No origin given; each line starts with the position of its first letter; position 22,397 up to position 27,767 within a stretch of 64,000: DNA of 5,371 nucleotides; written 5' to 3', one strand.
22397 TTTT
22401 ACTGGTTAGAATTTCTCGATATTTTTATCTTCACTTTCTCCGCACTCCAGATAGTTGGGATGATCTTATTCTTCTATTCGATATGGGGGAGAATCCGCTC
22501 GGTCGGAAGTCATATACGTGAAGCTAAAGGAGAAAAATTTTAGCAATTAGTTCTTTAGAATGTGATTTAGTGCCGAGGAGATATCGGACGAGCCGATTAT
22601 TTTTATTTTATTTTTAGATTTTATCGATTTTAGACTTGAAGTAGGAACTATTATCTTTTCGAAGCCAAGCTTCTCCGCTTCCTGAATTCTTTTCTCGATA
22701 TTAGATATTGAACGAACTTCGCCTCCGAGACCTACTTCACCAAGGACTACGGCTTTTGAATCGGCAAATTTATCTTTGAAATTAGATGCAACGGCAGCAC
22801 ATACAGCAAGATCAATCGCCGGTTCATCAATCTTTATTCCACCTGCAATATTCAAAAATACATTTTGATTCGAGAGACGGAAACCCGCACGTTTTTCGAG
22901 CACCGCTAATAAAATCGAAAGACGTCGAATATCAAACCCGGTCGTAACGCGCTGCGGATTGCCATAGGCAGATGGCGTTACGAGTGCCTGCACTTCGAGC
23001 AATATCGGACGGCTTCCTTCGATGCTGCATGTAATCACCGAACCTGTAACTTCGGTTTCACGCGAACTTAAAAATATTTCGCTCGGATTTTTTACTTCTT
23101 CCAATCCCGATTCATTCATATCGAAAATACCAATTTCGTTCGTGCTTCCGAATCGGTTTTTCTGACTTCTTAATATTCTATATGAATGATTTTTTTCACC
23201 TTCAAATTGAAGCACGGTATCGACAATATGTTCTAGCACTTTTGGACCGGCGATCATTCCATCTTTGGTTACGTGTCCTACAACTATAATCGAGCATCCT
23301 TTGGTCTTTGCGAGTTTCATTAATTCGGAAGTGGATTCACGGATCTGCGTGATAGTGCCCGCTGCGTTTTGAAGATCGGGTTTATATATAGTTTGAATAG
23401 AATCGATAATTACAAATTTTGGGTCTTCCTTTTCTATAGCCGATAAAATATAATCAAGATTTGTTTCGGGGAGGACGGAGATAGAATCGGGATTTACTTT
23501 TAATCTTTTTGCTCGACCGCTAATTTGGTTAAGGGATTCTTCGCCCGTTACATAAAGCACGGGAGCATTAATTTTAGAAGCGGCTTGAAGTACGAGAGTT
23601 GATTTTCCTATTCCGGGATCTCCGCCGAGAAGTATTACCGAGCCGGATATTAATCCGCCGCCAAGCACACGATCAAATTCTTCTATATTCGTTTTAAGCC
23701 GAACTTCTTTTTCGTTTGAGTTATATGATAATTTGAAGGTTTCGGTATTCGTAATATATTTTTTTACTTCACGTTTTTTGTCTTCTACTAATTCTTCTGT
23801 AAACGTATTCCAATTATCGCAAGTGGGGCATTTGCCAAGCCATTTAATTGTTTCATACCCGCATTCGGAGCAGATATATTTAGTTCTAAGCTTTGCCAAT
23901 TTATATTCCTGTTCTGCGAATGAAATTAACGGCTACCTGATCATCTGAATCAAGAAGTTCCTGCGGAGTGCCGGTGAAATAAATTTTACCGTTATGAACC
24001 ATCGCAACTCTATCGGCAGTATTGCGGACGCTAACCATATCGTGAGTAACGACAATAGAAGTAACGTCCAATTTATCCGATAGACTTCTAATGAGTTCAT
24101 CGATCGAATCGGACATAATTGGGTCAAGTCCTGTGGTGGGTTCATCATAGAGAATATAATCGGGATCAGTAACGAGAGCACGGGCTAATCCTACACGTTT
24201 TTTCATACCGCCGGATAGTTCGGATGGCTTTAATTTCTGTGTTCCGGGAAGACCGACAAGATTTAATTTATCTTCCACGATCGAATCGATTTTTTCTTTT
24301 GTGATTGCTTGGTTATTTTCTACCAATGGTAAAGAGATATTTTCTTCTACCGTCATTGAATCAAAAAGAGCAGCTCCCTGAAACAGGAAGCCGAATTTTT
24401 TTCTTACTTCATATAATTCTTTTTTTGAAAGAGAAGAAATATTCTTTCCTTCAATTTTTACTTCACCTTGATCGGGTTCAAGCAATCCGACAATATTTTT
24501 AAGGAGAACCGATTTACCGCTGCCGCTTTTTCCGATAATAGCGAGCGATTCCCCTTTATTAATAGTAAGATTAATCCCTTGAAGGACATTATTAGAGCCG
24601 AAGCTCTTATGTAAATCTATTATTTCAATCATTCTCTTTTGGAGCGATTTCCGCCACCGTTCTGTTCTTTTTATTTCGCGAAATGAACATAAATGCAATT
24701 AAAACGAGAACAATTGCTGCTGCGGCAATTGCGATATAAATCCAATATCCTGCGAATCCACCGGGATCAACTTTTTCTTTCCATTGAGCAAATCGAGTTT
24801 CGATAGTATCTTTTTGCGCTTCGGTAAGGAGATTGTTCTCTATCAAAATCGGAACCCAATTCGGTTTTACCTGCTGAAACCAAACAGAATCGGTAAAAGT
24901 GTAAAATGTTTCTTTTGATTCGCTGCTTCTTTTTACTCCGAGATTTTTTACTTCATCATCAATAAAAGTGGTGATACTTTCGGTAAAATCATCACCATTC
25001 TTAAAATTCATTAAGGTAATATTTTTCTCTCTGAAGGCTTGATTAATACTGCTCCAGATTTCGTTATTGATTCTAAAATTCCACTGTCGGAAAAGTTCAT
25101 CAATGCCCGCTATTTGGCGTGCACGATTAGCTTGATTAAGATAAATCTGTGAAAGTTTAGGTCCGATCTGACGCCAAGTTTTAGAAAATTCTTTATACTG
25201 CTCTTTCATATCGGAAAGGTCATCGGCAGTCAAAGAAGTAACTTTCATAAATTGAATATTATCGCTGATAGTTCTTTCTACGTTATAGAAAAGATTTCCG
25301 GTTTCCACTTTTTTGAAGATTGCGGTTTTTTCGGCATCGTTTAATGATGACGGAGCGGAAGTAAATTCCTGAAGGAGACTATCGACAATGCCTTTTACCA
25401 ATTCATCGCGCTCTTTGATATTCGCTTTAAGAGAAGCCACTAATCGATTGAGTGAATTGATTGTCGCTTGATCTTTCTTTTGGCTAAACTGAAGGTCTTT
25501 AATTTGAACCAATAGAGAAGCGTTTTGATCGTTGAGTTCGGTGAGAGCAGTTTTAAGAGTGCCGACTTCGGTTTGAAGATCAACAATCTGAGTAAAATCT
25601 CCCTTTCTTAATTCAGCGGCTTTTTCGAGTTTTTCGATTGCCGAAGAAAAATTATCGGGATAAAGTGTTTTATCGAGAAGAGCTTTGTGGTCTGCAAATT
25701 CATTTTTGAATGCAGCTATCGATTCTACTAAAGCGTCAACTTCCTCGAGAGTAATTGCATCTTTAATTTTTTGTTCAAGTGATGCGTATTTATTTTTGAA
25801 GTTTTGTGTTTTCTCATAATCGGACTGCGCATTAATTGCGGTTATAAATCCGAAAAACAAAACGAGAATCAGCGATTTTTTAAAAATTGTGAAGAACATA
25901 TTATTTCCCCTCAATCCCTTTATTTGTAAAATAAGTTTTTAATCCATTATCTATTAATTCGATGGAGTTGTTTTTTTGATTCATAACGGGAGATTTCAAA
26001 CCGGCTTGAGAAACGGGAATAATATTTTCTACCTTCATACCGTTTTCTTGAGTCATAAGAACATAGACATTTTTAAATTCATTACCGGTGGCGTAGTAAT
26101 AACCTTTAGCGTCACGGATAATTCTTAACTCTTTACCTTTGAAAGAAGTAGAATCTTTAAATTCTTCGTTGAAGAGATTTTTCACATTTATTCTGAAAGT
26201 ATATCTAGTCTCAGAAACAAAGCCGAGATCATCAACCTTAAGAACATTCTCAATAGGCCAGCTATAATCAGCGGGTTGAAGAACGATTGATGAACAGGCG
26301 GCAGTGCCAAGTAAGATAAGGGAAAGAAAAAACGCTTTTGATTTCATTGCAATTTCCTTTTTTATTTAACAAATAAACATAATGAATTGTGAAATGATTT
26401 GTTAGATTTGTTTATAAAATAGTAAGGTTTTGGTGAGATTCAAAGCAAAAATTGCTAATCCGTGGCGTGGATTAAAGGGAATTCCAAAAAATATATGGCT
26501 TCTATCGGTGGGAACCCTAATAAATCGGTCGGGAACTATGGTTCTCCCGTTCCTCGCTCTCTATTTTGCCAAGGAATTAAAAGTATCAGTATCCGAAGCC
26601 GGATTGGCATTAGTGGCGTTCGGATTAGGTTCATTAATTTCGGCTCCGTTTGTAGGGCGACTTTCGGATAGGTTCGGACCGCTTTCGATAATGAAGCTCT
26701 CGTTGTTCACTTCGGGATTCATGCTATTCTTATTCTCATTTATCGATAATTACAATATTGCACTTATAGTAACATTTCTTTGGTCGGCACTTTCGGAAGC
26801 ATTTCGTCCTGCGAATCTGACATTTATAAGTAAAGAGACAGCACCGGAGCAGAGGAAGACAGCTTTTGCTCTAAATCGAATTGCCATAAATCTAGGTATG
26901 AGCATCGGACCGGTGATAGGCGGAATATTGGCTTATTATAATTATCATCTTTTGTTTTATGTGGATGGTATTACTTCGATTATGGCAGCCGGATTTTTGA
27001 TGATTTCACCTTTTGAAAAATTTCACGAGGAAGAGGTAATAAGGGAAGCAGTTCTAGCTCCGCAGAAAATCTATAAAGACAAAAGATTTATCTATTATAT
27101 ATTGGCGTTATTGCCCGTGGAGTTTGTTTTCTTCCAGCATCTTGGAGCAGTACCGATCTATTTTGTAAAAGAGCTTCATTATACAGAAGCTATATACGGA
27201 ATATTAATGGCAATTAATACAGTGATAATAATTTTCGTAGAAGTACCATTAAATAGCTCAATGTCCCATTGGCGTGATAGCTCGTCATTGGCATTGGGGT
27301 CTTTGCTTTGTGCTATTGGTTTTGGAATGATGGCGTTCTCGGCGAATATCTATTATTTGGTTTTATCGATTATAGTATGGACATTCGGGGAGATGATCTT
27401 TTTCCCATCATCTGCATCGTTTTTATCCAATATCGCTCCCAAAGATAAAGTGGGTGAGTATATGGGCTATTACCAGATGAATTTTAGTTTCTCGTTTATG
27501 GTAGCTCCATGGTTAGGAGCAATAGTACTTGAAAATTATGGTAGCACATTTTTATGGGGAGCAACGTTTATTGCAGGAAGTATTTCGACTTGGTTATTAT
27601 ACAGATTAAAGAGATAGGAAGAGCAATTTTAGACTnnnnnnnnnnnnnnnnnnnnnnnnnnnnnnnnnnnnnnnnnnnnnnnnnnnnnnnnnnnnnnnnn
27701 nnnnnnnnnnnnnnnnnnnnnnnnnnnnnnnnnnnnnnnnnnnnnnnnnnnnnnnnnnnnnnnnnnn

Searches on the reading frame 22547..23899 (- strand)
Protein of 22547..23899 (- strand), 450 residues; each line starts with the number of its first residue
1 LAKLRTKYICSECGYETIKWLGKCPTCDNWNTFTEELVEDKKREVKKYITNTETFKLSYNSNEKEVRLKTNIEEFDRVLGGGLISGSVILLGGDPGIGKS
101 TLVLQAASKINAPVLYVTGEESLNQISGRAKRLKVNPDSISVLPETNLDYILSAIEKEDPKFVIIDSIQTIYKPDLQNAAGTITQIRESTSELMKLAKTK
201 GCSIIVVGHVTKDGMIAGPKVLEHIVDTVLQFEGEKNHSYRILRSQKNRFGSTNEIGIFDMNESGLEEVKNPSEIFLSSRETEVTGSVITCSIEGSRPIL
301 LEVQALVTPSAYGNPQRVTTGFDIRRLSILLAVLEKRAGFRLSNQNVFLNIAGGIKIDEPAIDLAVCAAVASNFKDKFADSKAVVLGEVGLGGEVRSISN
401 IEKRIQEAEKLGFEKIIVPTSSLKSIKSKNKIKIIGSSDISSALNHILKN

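Call 74: search_protein_families(library=pfam, proteins=[window:22547-23899:-], max_evalue=0.00001)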
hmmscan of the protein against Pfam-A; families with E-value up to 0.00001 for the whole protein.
window:22547-23899:- (450 aa): 8 families
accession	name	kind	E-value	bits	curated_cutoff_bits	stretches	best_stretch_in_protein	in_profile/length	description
PF06745.19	ATPase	-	1.7e-18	67.3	26.6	1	69-136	2-73/231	KaiC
PF13481.12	AAA_25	-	2.9e-15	56.8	27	1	66-214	13-194/195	AAA domain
PF18073.7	Zn_ribbon_LapB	-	3.2e-12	46.3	25.7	1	8-35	1-28/28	Rubredoxin metal binding domain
PF13541.12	ChlI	-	6.9e-10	39.3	27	1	336-420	35-119/121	Subunit ChlI of Mg-chelatase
PF03796.21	DnaB_C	-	1.7e-07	31.4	27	0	68-129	2-66/255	DnaB-like helicase C terminal domain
PF00004.35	AAA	-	2.9e-06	28.2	21.2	1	89-208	1-106/131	ATPase family associated with various cellular activities (AAA)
PF13479.12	AAA_24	-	3e-06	27.7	27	0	88-210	4-130/195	AAA domain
PF05362.19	Lon_C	-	3.6e-06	27.1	21.1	1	352-448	102-203/205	Lon protease (S16) C-terminal proteolytic domain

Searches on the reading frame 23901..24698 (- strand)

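Call 74: search_protein_families(library=pfam, proteins=[window:23901-24698:-], max_evalue=0.00001)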
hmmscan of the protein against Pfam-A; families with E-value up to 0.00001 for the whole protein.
window:23901-24698:- (265 aa): 3 families
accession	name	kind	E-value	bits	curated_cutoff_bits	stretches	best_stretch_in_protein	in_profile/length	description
PF00005.33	ABC_tran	-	2.5e-36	125.7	25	1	39-189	1-137/137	ABC transporter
PF13304.12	AAA_21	-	7.3e-08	33.3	27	0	136-222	220-301/304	AAA domain, putative AbiEii toxin, Type IV TA system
PF02463.25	SMC_N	-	5e-06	26.5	40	0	51-238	26-218/220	RecF/RecN/SMC N terminal domain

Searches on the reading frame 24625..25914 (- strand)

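Call 40: search_protein_families(library=pfam, proteins=[window:24625-25914:-], max_evalue=0.001)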
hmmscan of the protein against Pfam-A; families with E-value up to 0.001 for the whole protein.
window:24625-25914:- (429 aa): 1 family
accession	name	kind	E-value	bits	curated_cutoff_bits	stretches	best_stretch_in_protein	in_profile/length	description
PF16746.10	BAR_3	-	8.5e-05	22.7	31.7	1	108-185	29-106/235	BAR domain of APPL family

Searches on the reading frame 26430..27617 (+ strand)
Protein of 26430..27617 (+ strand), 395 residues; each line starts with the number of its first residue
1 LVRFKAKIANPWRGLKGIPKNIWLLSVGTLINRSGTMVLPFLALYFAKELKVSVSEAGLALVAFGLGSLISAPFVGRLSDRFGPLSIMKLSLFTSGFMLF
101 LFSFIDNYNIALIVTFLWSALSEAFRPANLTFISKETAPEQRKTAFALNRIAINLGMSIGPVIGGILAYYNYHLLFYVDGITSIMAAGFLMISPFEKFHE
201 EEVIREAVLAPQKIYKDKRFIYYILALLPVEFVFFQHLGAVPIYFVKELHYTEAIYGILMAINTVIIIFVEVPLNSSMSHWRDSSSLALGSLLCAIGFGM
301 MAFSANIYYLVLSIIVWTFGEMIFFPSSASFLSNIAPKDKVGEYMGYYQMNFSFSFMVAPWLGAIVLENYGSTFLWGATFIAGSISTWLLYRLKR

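Call 40: search_protein_families(library=pfam, proteins=[window:26430-27617:+], max_evalue=0.001)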
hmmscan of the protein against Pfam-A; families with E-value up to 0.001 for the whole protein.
window:26430-27617:+ (395 aa): 2 families
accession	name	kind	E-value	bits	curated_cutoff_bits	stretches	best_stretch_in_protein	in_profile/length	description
PF07690.21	MFS_1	-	1.1e-51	176.3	33.4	2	31-270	7-254/347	Major Facilitator Superfamily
PF05977.19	MFS_3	-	1.6e-07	30.6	27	1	112-353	107-353/524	Transmembrane secretion effector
